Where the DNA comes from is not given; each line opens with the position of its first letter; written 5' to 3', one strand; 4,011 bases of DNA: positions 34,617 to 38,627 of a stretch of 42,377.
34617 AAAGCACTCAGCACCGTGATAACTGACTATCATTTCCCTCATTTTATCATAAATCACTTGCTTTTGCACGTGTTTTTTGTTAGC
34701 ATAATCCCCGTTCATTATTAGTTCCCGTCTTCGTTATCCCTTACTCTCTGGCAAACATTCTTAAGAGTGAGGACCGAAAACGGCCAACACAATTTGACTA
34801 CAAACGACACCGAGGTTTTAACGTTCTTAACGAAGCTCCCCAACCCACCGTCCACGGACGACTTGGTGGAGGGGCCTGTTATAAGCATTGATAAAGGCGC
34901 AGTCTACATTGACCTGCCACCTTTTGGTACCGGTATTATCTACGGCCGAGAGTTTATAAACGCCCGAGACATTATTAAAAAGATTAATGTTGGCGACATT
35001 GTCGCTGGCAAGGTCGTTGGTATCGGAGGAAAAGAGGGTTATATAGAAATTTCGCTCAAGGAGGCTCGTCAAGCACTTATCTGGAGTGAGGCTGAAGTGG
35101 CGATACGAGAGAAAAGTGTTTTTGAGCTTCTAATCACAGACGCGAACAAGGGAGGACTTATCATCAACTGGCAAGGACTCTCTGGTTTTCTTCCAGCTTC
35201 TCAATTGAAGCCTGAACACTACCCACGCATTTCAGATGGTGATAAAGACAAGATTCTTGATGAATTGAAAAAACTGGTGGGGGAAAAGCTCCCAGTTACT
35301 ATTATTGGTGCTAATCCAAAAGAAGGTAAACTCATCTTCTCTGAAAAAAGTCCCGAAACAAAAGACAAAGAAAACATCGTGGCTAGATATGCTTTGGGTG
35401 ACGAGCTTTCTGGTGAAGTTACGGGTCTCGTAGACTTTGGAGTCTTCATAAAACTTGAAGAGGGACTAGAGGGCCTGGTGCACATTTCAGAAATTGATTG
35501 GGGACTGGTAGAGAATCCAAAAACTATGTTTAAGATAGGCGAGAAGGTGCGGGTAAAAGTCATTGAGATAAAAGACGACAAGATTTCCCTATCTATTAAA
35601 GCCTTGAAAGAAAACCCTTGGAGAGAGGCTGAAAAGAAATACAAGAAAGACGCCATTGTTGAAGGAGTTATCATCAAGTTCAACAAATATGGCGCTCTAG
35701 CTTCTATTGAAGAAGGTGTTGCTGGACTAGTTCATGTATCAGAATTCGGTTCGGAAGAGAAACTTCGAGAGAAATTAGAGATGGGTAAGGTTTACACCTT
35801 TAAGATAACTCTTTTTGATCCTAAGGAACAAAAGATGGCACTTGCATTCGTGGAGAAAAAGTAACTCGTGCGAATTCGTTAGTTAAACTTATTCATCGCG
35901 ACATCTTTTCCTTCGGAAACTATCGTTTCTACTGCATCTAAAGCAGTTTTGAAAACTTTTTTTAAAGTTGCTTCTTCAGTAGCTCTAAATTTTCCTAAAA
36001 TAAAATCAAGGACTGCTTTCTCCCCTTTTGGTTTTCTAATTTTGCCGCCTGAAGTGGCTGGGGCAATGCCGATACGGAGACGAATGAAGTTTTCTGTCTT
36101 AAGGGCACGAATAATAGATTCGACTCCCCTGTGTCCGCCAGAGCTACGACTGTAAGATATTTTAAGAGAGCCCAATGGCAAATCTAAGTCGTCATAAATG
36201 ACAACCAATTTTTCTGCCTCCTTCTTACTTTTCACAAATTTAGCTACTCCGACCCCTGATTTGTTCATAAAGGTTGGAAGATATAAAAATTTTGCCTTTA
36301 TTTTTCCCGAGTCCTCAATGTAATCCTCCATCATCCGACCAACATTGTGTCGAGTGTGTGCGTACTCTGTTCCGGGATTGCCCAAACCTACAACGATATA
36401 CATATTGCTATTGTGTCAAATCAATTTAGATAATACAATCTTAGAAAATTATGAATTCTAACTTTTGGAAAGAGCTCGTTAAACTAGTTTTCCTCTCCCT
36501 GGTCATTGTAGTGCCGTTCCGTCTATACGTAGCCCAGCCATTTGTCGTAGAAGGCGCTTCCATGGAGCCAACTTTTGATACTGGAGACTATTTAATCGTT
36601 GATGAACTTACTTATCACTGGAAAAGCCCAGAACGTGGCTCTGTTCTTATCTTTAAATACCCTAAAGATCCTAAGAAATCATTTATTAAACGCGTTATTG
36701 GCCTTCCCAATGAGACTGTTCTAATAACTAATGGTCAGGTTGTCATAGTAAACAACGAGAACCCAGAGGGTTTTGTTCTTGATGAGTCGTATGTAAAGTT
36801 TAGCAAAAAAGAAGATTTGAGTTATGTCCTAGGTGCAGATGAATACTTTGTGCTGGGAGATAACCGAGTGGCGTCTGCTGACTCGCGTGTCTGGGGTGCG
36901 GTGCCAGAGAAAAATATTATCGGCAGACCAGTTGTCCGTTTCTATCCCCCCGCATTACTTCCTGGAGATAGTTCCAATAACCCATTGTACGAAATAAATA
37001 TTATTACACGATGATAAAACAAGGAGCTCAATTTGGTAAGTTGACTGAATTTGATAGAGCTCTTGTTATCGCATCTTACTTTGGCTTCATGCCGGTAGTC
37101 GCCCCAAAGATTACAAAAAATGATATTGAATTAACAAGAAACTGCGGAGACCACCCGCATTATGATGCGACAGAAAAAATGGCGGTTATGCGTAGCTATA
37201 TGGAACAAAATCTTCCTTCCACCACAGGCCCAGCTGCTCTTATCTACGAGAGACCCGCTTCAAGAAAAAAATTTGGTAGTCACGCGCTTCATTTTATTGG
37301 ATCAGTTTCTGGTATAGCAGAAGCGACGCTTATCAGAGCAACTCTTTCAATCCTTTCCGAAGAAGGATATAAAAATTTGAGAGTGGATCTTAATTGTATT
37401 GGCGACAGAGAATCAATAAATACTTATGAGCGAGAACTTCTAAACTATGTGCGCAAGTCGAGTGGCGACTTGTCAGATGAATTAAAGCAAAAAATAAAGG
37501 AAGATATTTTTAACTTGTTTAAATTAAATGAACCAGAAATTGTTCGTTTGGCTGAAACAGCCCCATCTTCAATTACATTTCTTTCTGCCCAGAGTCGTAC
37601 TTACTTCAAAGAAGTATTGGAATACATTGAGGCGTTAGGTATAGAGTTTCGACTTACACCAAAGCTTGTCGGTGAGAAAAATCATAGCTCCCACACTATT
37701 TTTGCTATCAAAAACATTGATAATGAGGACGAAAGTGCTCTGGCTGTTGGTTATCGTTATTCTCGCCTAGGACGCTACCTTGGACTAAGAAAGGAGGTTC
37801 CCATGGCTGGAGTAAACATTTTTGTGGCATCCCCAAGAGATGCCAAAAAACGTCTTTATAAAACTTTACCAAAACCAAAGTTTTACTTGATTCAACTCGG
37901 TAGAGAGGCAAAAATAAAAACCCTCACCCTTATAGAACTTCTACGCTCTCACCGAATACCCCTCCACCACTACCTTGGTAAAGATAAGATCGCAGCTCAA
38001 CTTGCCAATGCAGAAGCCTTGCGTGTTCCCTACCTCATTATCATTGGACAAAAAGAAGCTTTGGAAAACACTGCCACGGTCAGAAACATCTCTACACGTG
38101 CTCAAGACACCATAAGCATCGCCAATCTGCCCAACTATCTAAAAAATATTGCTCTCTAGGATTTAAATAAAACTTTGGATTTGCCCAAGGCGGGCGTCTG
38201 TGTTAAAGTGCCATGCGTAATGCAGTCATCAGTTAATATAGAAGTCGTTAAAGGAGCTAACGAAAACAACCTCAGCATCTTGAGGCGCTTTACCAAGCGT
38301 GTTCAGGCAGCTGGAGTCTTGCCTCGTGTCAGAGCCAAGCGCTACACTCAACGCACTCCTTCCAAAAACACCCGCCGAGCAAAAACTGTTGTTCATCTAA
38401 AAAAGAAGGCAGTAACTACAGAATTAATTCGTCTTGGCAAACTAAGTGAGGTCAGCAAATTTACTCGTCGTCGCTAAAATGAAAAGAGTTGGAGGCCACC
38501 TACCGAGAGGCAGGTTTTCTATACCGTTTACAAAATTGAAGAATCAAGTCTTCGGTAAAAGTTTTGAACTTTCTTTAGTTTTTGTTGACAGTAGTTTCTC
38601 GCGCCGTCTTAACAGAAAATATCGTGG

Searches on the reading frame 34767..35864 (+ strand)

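Call 6: search_protein_families(library=pfam, proteins=[window:34767-35864:+], max_evalue=0.01)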
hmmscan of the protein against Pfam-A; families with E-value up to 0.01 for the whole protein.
window:34767-35864:+ (365 aa): 6 families
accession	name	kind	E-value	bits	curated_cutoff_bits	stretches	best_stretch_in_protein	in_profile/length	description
PF00575.29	S1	-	3.3e-41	140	22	4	209-278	3-74/74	S1 RNA binding domain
PF23459.1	S1_RRP5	-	4.3e-05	24.4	27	0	214-269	7-62/72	RRP5 S1 domain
PF21543.3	CvfB_2nd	-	0.00013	22.3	27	0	256-278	52-75/76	Virulence regulatory factor CvfB, second domain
PF21710.3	Spt6_S1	-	0.0002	22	27.5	0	224-279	30-86/91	Spt6, S1/OB domain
PF24685.1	OB_RRP5_4th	-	0.00027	21.3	31.5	0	235-269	38-72/92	RRP5 OB-fold domain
PF02599.21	CsrA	-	0.004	17.5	27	1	255-281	12-38/53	Global regulator protein family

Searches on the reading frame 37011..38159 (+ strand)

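Call 6: search_protein_families(library=pfam, proteins=[window:37011-38159:+], max_evalue=0.01)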
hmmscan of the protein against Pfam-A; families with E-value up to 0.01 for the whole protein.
window:37011-38159:+ (382 aa): 2 families
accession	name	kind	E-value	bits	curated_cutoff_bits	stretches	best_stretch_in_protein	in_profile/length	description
PF03129.25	HGTP_anticodon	-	5.2e-13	49.4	21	1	293-379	4-93/94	Anticodon binding domain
PF21228.3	RuBisCO_activase_AAA_helical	-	0.0012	19.6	27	1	161-226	6-72/96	Ribulose bisphosphate carboxylase/oxygenase activase, AAA, helical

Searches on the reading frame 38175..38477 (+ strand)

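Call 8: search_protein_families(library=pfam, proteins=[window:38175-38477:+], max_evalue=0.01)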
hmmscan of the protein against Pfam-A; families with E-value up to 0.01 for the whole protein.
window:38175-38477:+ (100 aa): 1 family
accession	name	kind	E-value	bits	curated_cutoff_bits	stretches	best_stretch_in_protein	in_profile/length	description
PF01165.25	Ribosomal_S21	-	0.0063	16.6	27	1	27-57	5-35/55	Ribosomal protein S21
